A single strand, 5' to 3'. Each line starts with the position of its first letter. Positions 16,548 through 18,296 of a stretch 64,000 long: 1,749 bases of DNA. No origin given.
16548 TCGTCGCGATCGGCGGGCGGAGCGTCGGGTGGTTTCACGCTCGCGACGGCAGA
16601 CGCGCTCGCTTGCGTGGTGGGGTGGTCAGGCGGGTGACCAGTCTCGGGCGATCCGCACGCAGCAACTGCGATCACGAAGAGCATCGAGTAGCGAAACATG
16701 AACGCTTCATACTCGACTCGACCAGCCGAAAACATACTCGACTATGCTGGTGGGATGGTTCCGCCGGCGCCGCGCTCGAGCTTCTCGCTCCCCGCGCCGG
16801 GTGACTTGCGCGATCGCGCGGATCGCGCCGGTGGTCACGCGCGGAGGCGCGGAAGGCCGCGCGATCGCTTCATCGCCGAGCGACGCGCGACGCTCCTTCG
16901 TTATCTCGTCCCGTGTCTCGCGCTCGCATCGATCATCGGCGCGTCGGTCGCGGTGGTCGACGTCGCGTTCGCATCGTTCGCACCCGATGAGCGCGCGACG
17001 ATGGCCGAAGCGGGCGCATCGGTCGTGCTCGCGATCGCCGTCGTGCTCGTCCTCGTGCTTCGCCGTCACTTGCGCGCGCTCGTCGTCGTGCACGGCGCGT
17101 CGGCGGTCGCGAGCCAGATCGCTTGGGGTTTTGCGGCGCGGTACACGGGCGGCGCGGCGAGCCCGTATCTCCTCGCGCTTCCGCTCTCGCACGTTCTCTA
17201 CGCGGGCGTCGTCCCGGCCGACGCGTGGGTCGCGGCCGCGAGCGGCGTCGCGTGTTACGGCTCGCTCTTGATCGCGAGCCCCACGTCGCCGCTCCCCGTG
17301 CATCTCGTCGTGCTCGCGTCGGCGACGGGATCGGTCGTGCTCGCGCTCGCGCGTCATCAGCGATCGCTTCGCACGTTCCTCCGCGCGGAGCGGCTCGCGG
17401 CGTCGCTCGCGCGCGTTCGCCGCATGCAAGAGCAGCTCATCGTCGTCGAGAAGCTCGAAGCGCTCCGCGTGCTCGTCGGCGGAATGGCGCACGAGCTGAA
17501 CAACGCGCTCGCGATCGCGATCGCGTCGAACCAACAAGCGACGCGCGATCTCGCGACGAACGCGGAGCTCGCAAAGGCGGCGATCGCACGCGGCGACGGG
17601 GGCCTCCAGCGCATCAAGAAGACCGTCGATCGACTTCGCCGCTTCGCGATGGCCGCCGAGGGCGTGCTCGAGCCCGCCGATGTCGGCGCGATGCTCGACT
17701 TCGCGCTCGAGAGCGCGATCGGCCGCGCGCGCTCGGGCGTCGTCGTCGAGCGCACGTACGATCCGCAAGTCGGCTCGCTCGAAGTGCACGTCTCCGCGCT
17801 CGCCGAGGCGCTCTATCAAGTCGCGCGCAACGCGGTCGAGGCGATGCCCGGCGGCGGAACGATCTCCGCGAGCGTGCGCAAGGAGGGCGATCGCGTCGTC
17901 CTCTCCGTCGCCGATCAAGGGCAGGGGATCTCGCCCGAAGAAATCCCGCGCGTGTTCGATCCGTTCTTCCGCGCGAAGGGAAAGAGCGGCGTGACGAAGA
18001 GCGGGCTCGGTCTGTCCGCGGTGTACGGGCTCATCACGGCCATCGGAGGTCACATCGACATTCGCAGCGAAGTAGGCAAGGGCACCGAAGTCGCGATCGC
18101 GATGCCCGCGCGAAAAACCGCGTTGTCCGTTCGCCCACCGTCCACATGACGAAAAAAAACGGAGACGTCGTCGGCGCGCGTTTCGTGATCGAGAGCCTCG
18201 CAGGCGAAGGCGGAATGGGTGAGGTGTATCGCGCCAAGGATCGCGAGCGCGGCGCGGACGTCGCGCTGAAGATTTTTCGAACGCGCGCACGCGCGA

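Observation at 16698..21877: Sensor histidine kinase translationally coupled (ATGA) to a 1243 aa Ser/Thr-kinase-AAA-TPR protein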

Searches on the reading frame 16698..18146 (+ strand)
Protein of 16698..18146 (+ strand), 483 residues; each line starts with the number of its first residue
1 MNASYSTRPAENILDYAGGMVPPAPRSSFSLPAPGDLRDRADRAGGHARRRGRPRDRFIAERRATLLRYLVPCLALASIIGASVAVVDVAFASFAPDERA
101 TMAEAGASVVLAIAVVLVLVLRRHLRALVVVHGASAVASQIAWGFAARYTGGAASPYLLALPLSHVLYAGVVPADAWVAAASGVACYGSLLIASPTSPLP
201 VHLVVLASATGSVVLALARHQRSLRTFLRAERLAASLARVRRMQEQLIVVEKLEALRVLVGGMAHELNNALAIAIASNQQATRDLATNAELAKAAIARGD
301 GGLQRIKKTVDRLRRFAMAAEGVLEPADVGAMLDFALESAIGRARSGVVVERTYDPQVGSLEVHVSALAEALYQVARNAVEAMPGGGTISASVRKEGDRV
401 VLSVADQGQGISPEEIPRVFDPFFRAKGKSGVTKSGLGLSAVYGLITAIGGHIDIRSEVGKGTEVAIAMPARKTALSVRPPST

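Call 7: search_protein_families(library=pfam, proteins=[window:16698-18146:+], max_evalue=0.01)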
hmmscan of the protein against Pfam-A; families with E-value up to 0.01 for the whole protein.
window:16698-18146:+ (483 aa): 3 families
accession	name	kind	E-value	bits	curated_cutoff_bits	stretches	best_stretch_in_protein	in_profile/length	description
PF02518.31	HATPase_c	-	3.8e-22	79.2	26.4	1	367-472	5-110/111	Histidine kinase-, DNA gyrase B-, and HSP90-like ATPase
PF13581.12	HATPase_c_2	-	1.6e-05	25.4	27.4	1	365-466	33-124/127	Histidine kinase-like ATPase domain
PF00512.31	HisKA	-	0.0011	19.4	26.9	1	257-320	3-64/66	His Kinase A (phospho-acceptor) domain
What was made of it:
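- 17661..18107 (+): HK catalytic ATP-binding (CA) domain, with N box N359, G1 DQGQG, F box FDPF and G2 GLGLS. HATPase_c 3.8e-22 (call 7).
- On Class I (HisKA-type) sensor histidine kinases: Pfam HisKA is only 19.4 bits, below the gathering score of 26.9 (call 7). HATPase_c scores 79.2 bits against a cut-off of 26.4 (call 7).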

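Call 8: search_protein_families(library=ncbifam, proteins=[window:16698-18146:+], max_evalue=0.01)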
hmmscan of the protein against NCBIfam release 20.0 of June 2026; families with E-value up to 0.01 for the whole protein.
window:16698-18146:+ (483 aa): 80 families (the best 25 are shown)
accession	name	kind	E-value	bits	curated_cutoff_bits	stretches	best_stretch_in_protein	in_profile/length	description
NF008468.0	PRK11360.1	equivalog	1.7e-33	115.9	646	1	239-474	379-611/616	two-component system sensor histidine kinase AtoS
NF007688.0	PRK10364.1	equivalog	9.2e-29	100.5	479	1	223-472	210-452/460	two-component system sensor histidine kinase ZraS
NF010411.0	PRK13837.1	equivalog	4.6e-25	87.8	647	1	239-474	433-678/828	two-component system VirA-like sensor kinase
NF052574.1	HisKinEspCMyxo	equivalog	2.5e-23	82.2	1200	1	237-477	398-643/785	serine histidine kinase EspC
NF046020.1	HisKinCckABruc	equivalog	1.4e-22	79.5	1000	1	240-472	464-708/868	cell cycle histidine kinase CckA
NF010076.0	PRK13557.1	subfamily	4.9e-22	78.1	631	1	237-475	144-398/540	histidine kinase famiy protein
NF052573.1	HisKinEspAMyxo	equivalog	9.9e-22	76.8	1400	1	240-480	368-620/755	serine histidine kinase EspA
TIGR02916.1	PEP_his_kin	equivalog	1.6e-21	76.5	300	1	210-470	424-679/679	XrtA/PEP-CTERM system histidine kinase PrsK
NF038348.1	T2SS_HK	subfamily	2.3e-21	75.8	450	1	301-472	406-574/574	histidine kinase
NF053867.1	SprKinKinDBac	equivalog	9.5e-20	70.5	775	1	372-473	402-499/500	sporulation kinase KinD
NF046044.1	PnpS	equivalog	2.1e-19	69.8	400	1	362-470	280-390/390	two-component system histidine kinase PnpS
TIGR02966.1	phoR_proteo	equivalog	2.3e-18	66.3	334.2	1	324-466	186-330/333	phosphate regulon sensor histidine kinase PhoR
NF033092.0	HK_WalK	equivalog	3.7e-18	65.4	725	1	348-470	469-593/594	cell wall metabolism sensor histidine kinase WalK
NF047497.1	HK_LIC_12097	equivalog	1.4e-16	60.2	500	1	237-471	131-366/367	LIC_12097 family sensor histidine kinase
NF046026.1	HisKinCckACaul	equivalog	6.1e-16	57.7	1000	1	237-474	283-535/678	cell cycle histidine kinase CckA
NF041947.1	LuxQ_Vibrio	equivalog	2e-13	49.1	1200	1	369-474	589-699/843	quorum-sensing autoinducer 2 sensor kinase/phosphatase LuxQ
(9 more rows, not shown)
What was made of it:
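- On Class I (HisKA-type) sensor histidine kinases: NCBIfam AtoS and ZraS alignments span DHp-CA (call 8).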

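Call 11: find_homologous_proteins(query=window:16698-18146:+, max_evalue=1e-10)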
Query window:16698-18146:+ (483 aa): 875 proteins with E <= 1e-10 among 8000 candidates; the best 120 are listed.
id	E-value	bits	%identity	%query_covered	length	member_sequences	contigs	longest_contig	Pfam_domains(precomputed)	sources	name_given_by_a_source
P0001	8.7e-284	959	100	96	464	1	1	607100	PF02518.32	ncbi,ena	-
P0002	4.6e-266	901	93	96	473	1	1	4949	PF02518.32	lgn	-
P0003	5.1e-259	878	90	96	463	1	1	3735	PF13581.13,PF02518.32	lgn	-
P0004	7.6e-255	864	88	96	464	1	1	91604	PF02518.32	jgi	jgi:signal transduction histidine kinase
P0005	3.8e-250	848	88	96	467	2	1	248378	PF13581.13,PF02518.32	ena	-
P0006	1.1e-245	834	85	96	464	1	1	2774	PF13581.13,PF02518.32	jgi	jgi:signal transduction histidine kinase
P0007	1.7e-244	830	86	96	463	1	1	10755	PF13581.13,PF02518.32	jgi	jgi:signal transduction histidine kinase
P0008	1.5e-242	823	83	97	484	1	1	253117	PF02518.32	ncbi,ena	-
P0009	1.9e-240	816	85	96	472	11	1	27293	PF02518.32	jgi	jgi:signal transduction histidine kinase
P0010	1.3e-236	804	83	95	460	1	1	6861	PF02518.32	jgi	jgi:signal transduction histidine kinase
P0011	5.6e-236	802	83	96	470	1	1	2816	PF13581.13,PF02518.32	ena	-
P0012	6.9e-234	795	80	98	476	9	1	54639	PF02518.32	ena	-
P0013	2.7e-233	793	82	96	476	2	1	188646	PF13581.13,PF02518.32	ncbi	ncbi:MAG TPA: ATP-binding protein [Polyangiaceae bacterium]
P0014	3.8e-232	789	80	96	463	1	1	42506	PF02518.32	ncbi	-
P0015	8.8e-232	788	82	96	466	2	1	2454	PF02518.32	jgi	-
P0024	4.4e-179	614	66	95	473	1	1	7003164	PF13581.13,PF02518.32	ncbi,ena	-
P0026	9.5e-161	554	62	95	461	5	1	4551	PF13581.13,PF02518.32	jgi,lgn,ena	-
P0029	7.6e-155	534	60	95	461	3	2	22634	PF13581.13,PF02518.32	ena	-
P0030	1.3e-154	534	57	96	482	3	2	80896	PF13581.13,PF02518.32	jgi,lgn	jgi:signal transduction histidine kinase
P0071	1.8e-136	474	54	94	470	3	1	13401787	PF02518.32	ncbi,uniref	ncbi:HAMP domain-containing histidine kinase [Pendulispora brunnea]|uniref:histidine kinase n=1 Tax=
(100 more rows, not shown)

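Call 12: find_encoding_contigs(protein=P0001, flank=10000, max_places=2)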
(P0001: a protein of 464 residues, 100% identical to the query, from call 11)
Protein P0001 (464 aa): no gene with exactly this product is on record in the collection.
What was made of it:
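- Tried and rejected: Not on record (call 12).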

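Call 13: find_encoding_contigs(protein=P0024, flank=10000, max_places=2)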
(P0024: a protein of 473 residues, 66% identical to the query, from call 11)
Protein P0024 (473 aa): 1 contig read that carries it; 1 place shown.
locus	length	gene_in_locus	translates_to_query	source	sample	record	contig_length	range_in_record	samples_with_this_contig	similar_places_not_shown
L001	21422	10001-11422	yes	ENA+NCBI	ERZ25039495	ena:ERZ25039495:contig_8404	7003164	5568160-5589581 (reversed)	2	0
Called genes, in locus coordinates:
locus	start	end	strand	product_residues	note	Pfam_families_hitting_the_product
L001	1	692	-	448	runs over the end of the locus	-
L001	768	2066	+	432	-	-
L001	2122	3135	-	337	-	PF02073:Peptidase_M29 (faint), PF26233:NicX (weak)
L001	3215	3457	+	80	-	-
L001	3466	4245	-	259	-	PF00106:adh_short, PF01370:Epimerase (faint), PF08659:KR, PF13460:NAD_binding_10 (weak), PF13561:adh_short_C2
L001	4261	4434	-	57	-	-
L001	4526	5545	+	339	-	PF01210:NAD_Gly3P_dh_N, PF03446:NAD_binding_2 (weak), PF07479:NAD_Gly3P_dh_C, PF20618:GPD_NAD_C_bact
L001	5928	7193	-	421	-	PF21751:DACNV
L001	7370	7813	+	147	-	PF00072:Response_reg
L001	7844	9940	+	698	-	PF01266:DAO, PF01494:FAD_binding_3 (faint), PF13450:NAD_binding_8 (weak), PF07719:TPR_2 (faint), PF13432:TPR_16 (weak)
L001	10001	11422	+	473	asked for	PF13581:HATPase_c_2 (faint), PF02518:HATPase_c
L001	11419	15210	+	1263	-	PF00069:Pkinase, PF07714:PK_Tyr_Ser-Thr, PF13191:AAA_16, PF13401:AAA_22 (faint)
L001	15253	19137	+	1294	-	PF00069:Pkinase, PF07714:PK_Tyr_Ser-Thr, PF13191:AAA_16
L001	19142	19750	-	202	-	PF00582:Usp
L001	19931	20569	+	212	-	-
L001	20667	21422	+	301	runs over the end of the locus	PF01040:UbiA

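Call 14: find_encoding_contigs(protein=P0071, flank=10000, max_places=2)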
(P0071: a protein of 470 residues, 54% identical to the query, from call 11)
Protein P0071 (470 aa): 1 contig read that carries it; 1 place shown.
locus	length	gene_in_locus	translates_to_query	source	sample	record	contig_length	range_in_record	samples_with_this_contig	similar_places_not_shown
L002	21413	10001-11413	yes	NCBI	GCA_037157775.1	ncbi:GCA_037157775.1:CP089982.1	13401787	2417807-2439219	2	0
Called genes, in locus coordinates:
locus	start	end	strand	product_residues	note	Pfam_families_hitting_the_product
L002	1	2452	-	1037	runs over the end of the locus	PF00873:ACR_tran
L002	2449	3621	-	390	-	PF25919:BSH_CusB (weak), PF25973:BSH_CzcB, PF25881:HH_YBHG (faint), PF25944:Beta-barrel_RND (weak), PF25954:Beta-barrel_RND_2, PF25975:CzcB_C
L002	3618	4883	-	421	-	PF02321:OEP (weak)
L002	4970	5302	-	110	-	-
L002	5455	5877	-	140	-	PF07238:PilZ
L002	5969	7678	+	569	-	PF00501:AMP-binding, PF13193:AMP-binding_C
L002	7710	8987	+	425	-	PF00069:Pkinase, PF03109:ABC1 (faint), PF07714:PK_Tyr_Ser-Thr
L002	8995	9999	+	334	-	PF00515:TPR_1 (faint), PF07719:TPR_2 (faint), PF13432:TPR_16 (weak), PF08308:PEGA (weak)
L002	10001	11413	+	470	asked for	PF02518:HATPase_c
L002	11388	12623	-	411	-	PF13660:DUF4147, PF05161:MOFRL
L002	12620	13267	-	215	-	-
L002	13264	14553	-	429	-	PF19276:HD_assoc_2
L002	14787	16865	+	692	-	-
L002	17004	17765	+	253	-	PF11249:DUF3047 (faint)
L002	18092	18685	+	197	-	PF00440:TetR_N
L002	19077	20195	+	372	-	PF01408:GFO_IDH_MocA, PF02894:GFO_IDH_MocA_C, PF22725:GFO_IDH_MocA_C3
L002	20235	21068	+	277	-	PF01066:CDP-OH_P_transf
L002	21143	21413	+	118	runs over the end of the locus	PF04138:GtrA_DPMS_TM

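Call 16: find_related_loci(query=A1, collection=genome_contigs, flank=10000)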
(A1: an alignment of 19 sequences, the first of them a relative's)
Query A1 (464 aa) in genome_contigs; peptide patterns used: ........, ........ (x = any residue, [..] = any of these).
250 stretches matched a pattern; 102 encode a relative of the query (tblastn E <= 1e-3); the best 80 are kept; 80 distinct loci.
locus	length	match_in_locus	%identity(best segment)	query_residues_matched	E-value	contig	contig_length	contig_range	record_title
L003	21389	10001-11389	82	2-464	0e+0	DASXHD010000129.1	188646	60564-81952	MAG TPA_asm: Polyangiaceae bacterium isolate SMAG_U5184 k141_2717216, whole genome shotgun sequence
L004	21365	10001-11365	84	1-455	0e+0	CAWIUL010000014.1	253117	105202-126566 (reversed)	MAG: uncultured delta proteobacterium isolate MFD01872.bin.1.328 genome assembly, contig: contig_56590, whole genome sho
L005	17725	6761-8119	77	1-457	0e+0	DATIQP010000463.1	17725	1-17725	MAG TPA_asm: Polyangiaceae bacterium isolate SMAG_U15880 k141_804914, whole genome shotgun sequence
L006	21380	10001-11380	86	5-464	0e+0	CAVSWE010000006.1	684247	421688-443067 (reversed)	MAG: uncultured delta proteobacterium isolate MFD05705.bin.2.131 genome assembly, contig: contig_50637, whole genome sho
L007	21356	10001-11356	66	5-457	4e-170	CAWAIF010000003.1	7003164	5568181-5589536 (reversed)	MAG: uncultured delta proteobacterium isolate MFD02416.bin.1.98 genome assembly, contig: contig_8404, whole genome shotg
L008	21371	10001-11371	57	1-463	2e-156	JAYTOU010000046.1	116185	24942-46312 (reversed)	MAG: Myxococcales bacterium isolate GFS_4219 GFS_4219_45, whole genome shotgun sequence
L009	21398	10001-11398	59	7-462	5e-153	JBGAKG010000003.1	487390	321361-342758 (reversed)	MAG: Polyangiaceae bacterium isolate MAG_AAO_H125.35 AAOH125-35_opera_contig_59, whole genome shotgun sequence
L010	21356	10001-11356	59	7-457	3e-151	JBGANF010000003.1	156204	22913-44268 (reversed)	MAG: Polyangiaceae bacterium isolate MAG_AAO_H10.108 AAOH10-108_opera_contig_530, whole genome shotgun sequence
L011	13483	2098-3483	58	1-462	5e-151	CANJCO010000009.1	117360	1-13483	MAG: Myxococcales bacterium isolate RH-23may17-1049 genome assembly, contig: RH-23may17-C1041, whole genome shotgun sequ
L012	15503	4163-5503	57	7-455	2e-150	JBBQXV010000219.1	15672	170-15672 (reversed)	MAG: Polyangiales bacterium isolate Co_metawrap_2134 Cmw_2134_k141_16266301_length_15672_cov_8.0334, whole genome shotgu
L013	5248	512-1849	57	7-454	4e-152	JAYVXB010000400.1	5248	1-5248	MAG: Deltaproteobacteria bacterium isolate GL85_DN_concoct_11 GL85_DN_concoct_11_399, whole genome shotgun sequence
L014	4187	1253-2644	54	2-462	5e-153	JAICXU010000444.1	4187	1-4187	MAG: Polyangiaceae bacterium isolate LS_FP_2_bin.137 k141_3211959_length_4187_cov_9.0000, whole genome shotgun sequence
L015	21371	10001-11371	59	6-464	3e-148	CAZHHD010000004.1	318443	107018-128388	MAG TPA_asm: uncultured Polyangiaceae bacterium isolate binchicken_co284_183 genome assembly, contig: NODE_46_length_318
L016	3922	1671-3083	56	5-463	1e-152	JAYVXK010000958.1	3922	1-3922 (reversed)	MAG: Myxococcales bacterium isolate GL85_DN_concoct_3 GL85_DN_concoct_3_957, whole genome shotgun sequence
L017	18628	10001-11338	58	3-454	8e-146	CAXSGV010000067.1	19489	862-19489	MAG: uncultured Polyangiaceae bacterium isolate private_X16_metawrap_bin.20 genome assembly, contig: private_X16_metawra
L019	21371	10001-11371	51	7-462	1e-141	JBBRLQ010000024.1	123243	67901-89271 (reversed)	MAG: Polyangiales bacterium isolate La1_maxbin2.053 LA1C_X2.053_k141_2611548L_123243_cov_20.2059, whole genome shotgun s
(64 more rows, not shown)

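Call 27: search_protein_families(library=padloc, proteins=[window:16755-18146:+], max_evalue=0.001)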
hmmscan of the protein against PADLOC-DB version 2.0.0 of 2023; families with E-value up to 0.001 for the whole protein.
window:16755-18146:+ (464 aa): 0 families

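Call 40: find_encoding_contigs(protein=P0029, flank=8000, max_places=2)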
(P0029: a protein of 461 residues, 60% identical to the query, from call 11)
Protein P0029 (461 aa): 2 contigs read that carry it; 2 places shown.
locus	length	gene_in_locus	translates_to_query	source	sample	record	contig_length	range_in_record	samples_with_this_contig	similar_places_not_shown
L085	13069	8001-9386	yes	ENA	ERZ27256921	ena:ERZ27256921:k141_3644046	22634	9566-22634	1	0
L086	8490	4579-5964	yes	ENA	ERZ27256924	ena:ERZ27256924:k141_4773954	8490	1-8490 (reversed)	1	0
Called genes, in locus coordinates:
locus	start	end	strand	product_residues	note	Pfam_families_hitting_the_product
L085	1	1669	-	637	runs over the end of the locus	PF17517:IgGFc_binding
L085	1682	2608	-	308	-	PF04885:Stig1 (faint)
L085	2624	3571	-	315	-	PF02445:NadA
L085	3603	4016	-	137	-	PF07238:PilZ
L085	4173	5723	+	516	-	PF00501:AMP-binding, PF13193:AMP-binding_C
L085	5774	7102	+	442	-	PF00069:Pkinase, PF07714:PK_Tyr_Ser-Thr, PF03109:ABC1 (faint)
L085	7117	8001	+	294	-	-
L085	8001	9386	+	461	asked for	PF13581:HATPase_c_2 (weak), PF02518:HATPase_c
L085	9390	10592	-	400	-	-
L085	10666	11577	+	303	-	PF01040:UbiA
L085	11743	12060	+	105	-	-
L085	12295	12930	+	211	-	PF02085:Cytochrom_CIII (faint), PF14537:Cytochrom_c3_2 (faint), PF22113:Mtrc-MtrF_II-IV_dom (weak), PF14522:Cytochrome_C7 (weak)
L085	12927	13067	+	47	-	?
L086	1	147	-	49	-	?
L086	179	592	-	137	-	PF07238:PilZ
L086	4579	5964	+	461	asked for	PF13581:HATPase_c_2 (weak), PF02518:HATPase_c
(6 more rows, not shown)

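Call 41: find_encoding_contigs(protein=P0026, flank=8000, max_places=2)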
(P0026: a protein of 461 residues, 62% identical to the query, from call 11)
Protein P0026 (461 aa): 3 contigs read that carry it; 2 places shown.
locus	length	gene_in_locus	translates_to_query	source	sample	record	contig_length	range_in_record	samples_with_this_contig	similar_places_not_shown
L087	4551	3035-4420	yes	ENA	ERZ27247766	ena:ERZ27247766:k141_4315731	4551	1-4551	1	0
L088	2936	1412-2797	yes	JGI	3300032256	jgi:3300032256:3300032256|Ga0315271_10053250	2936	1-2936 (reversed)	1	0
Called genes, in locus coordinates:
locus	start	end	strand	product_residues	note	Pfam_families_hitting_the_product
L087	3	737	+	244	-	?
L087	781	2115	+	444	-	PF00069:Pkinase, PF07714:PK_Tyr_Ser-Thr, PF03109:ABC1 (faint)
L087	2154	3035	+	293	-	PF07719:TPR_2 (faint)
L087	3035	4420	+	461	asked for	PF13581:HATPase_c_2 (weak), PF02518:HATPase_c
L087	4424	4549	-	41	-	?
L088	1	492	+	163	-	?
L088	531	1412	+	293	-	PF07719:TPR_2 (faint)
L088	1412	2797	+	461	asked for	PF13581:HATPase_c_2 (weak), PF02518:HATPase_c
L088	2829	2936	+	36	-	?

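Call 42: find_encoding_contigs(protein=P0030, flank=8000, max_places=2)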
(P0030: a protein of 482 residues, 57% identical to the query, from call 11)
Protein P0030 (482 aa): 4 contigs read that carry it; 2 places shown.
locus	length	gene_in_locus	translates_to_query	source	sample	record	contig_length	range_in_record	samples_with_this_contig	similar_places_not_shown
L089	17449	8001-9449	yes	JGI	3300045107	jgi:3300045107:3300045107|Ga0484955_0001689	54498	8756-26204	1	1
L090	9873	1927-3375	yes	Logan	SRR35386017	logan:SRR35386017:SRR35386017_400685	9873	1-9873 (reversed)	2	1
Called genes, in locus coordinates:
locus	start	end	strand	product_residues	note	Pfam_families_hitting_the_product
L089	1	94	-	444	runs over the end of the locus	PF02449:Glyco_hydro_42 (weak)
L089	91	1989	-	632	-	PF17517:IgGFc_binding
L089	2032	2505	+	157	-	PF05685:Uma2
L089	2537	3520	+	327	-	PF02445:NadA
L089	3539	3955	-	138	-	PF07238:PilZ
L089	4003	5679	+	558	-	PF00501:AMP-binding, PF13193:AMP-binding_C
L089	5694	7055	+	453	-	PF00069:Pkinase, PF03109:ABC1 (faint), PF07714:PK_Tyr_Ser-Thr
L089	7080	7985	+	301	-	-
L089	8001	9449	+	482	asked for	PF13581:HATPase_c_2 (weak), PF02518:HATPase_c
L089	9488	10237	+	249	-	-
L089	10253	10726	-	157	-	-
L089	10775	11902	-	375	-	PF00108:Thiolase_N (weak), PF08545:ACP_syn_III, PF08541:ACP_syn_III_C (weak)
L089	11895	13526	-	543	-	PF02776:TPP_enzyme_N, PF00205:TPP_enzyme_M, PF02775:TPP_enzyme_C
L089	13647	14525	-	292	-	PF12697:Abhydrolase_6, PF00561:Abhydrolase_1, PF12146:Hydrolase_4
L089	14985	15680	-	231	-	PF00005:ABC_tran, PF02463:SMC_N (weak), PF13304:AAA_21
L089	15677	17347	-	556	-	PF00497:SBP_bac_3, PF00528:BPD_transp_1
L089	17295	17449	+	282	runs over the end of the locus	PF01040:UbiA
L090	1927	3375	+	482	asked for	PF13581:HATPase_c_2 (weak), PF02518:HATPase_c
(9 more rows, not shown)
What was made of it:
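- The slot after the HK holds unrelated genes in other lineages (calls 14, 40, 42).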
